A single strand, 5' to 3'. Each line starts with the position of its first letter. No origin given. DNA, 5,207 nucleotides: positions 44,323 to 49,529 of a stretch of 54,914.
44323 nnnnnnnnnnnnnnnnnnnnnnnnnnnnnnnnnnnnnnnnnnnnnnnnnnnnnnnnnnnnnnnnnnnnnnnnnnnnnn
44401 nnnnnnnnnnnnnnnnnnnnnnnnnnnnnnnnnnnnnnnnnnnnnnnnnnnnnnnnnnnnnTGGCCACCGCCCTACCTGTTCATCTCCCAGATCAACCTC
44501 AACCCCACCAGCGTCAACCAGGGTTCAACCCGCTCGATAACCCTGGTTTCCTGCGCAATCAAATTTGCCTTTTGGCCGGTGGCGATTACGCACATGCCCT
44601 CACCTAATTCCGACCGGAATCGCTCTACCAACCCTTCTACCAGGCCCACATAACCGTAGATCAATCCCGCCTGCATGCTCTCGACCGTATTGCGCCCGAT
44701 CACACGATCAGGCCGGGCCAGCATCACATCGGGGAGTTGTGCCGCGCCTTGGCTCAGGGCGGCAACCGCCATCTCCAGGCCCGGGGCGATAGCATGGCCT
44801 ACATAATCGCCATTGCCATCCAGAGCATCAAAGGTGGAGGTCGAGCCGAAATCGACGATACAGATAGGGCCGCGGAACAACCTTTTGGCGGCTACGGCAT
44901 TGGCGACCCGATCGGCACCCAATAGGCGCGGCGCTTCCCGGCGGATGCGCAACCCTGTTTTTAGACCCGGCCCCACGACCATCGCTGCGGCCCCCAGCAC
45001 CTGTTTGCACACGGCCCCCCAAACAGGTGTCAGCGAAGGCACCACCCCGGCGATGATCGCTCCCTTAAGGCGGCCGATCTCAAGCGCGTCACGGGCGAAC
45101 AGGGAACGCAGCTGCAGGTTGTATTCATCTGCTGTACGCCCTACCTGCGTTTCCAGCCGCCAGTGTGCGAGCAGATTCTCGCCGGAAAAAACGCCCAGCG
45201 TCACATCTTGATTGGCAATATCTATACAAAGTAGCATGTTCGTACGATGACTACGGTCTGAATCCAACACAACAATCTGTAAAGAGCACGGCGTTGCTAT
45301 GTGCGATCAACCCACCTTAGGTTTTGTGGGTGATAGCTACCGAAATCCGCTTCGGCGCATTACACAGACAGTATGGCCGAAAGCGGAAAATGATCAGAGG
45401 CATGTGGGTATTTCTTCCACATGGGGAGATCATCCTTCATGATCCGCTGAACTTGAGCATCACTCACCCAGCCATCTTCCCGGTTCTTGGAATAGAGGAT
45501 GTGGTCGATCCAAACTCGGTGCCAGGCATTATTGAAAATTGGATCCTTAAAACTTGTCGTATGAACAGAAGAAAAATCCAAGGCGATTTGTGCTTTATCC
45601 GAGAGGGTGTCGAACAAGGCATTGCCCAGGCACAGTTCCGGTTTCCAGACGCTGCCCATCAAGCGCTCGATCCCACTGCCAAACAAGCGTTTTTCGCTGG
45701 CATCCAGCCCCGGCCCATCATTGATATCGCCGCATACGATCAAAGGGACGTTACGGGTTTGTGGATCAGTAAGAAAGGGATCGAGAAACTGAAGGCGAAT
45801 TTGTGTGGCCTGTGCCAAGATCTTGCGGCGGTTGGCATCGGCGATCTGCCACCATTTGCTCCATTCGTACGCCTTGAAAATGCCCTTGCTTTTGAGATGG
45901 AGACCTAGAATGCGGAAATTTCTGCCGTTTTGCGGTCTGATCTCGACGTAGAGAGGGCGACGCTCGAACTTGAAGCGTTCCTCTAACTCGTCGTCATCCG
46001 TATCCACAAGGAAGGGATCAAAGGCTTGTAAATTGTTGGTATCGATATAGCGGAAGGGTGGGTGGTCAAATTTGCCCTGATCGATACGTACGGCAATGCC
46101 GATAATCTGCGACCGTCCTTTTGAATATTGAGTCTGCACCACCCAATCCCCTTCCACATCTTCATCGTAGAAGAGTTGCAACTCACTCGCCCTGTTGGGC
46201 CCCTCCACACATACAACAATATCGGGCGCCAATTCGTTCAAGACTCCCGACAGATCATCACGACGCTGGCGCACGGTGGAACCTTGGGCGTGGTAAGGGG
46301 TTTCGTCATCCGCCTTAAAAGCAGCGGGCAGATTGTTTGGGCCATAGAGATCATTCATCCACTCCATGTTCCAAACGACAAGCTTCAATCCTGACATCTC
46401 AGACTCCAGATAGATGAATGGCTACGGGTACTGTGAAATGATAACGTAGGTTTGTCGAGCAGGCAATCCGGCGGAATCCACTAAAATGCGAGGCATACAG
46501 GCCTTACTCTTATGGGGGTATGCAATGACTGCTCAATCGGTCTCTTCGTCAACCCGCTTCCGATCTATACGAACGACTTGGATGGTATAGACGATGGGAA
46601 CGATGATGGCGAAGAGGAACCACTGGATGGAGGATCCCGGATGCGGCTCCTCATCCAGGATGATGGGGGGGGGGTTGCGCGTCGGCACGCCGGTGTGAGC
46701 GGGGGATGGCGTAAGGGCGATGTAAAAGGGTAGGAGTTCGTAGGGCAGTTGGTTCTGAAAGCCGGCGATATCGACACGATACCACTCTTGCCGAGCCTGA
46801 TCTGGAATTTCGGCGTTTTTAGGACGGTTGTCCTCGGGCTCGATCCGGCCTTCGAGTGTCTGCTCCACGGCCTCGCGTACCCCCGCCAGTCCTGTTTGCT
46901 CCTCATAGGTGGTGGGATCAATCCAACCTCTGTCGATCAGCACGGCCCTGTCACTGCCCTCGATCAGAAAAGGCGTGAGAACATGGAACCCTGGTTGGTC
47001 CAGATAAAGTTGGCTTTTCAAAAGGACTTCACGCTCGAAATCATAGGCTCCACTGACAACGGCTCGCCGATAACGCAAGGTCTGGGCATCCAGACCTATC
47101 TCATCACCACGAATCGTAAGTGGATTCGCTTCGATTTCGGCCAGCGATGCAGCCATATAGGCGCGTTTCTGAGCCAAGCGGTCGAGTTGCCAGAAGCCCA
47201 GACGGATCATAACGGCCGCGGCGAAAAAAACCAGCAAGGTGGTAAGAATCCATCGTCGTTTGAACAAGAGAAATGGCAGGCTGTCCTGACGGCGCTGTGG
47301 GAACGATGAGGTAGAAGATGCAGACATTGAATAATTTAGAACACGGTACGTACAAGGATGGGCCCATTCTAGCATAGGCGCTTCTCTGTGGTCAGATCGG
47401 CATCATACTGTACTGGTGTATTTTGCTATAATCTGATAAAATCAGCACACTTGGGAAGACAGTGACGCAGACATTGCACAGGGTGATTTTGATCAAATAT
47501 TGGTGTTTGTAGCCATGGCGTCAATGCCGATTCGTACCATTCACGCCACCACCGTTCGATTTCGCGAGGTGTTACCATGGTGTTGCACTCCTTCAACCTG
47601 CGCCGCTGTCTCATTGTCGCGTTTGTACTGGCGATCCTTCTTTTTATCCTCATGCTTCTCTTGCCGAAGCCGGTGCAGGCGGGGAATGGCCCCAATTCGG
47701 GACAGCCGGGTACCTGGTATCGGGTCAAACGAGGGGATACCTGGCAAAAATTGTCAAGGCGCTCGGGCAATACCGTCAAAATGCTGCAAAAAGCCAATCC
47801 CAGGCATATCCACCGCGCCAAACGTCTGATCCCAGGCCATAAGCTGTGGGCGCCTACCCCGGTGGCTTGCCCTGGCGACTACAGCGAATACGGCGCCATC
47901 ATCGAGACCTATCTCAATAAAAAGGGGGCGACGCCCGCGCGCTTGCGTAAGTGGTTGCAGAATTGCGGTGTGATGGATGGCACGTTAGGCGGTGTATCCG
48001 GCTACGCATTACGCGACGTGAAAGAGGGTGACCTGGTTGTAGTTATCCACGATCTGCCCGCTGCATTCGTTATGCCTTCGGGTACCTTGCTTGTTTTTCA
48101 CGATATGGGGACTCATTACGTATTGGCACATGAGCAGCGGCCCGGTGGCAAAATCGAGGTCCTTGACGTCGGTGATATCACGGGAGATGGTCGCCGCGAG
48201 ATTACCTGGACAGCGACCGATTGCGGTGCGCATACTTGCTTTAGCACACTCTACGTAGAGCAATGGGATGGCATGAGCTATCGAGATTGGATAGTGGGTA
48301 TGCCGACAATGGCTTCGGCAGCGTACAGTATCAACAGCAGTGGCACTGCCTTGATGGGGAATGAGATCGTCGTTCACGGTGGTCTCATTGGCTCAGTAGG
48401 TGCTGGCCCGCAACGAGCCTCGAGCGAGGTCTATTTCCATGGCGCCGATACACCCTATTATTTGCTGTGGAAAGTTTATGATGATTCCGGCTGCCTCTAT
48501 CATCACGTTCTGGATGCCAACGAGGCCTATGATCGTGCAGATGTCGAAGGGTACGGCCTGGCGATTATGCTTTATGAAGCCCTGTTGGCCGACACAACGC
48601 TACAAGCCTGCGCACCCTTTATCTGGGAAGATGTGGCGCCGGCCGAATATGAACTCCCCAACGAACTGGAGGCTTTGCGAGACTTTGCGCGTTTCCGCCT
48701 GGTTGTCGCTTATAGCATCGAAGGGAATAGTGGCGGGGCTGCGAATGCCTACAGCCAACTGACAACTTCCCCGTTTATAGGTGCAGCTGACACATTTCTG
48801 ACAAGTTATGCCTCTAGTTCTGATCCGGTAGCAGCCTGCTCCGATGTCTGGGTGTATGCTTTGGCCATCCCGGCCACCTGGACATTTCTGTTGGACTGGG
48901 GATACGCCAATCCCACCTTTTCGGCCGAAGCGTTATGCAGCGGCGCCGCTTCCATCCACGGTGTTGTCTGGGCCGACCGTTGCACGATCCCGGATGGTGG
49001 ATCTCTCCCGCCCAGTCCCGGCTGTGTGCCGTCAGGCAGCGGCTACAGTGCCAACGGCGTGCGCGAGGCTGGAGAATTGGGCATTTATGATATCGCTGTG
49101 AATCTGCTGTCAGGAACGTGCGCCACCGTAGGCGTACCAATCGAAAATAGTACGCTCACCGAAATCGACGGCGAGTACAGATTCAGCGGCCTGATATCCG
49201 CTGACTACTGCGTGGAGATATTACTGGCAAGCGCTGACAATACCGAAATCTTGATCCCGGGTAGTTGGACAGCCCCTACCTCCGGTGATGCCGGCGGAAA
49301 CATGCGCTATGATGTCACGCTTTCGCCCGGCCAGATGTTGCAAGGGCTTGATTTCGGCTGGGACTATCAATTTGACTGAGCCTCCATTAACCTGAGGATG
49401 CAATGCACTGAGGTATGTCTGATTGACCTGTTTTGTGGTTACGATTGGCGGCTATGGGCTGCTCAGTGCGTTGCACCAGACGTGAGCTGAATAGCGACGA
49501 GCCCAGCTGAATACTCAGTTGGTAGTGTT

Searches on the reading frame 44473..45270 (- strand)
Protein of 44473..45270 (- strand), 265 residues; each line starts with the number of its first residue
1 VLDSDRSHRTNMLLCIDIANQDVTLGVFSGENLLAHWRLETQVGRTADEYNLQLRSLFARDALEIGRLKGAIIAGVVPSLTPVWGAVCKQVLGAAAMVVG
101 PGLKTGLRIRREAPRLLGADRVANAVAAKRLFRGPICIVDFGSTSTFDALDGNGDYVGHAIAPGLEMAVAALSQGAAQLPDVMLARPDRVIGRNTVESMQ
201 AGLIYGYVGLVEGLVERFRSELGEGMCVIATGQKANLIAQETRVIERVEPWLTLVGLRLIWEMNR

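Call 38: search_protein_families(library=pfam, proteins=[window:44473-45270:-], max_evalue=0.001)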
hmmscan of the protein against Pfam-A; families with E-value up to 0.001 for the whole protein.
window:44473-45270:- (265 aa): 1 family
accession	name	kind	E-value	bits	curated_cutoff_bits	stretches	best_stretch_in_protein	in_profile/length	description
PF03309.20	Pan_kinase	-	2.5e-60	204.3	24.7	1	13-217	1-205/205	Type III pantothenate kinase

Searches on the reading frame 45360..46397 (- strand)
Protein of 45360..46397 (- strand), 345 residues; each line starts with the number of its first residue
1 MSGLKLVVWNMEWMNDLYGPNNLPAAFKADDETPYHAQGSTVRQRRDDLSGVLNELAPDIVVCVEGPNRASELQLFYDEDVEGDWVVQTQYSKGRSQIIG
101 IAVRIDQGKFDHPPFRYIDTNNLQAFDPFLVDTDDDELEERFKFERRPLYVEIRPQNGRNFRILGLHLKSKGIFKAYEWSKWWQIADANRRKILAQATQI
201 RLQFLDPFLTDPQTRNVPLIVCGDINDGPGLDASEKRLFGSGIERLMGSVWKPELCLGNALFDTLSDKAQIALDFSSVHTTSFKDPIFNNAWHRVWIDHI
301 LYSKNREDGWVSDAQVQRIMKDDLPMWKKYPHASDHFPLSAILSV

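Call 38: search_protein_families(library=pfam, proteins=[window:45360-46397:-], max_evalue=0.001)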
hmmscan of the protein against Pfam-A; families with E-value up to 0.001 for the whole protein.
window:45360-46397:- (345 aa): 1 family
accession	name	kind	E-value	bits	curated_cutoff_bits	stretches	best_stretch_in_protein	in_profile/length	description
PF03372.29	Exo_endo_phos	-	0.00015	22.1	24.5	1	193-310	122-221/225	Endonuclease/Exonuclease/phosphatase family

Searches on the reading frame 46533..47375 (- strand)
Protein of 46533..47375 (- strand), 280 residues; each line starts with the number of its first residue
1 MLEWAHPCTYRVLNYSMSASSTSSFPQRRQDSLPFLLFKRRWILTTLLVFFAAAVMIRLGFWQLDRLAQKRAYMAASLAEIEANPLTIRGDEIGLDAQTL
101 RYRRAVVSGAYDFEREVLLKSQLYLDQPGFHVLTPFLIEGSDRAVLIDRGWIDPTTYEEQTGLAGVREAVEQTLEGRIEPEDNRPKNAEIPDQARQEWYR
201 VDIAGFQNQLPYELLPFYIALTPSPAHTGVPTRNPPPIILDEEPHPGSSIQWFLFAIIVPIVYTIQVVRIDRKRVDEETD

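Call 38: search_protein_families(library=pfam, proteins=[window:46533-47375:-], max_evalue=0.001)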
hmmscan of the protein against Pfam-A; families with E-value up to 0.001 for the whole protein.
window:46533-47375:- (280 aa): 1 family
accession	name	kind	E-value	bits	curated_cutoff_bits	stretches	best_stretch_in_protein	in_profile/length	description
PF02104.20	SURF1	-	6.5e-36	125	23.4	1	51-257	2-205/205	SURF1 family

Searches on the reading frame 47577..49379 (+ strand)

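Call 38: search_protein_families(library=pfam, proteins=[window:47577-49379:+], max_evalue=0.001)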
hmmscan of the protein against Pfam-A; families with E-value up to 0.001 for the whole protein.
window:47577-49379:+ (600 aa): 2 families
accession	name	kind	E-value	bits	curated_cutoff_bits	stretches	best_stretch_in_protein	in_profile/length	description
PF01476.26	LysM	-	6.4e-07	29.7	20.9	1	48-93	1-43/43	LysM domain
PF17210.9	SdrD_B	-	1.1e-06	29.3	29.7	1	492-551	13-67/112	SdrD B-like domain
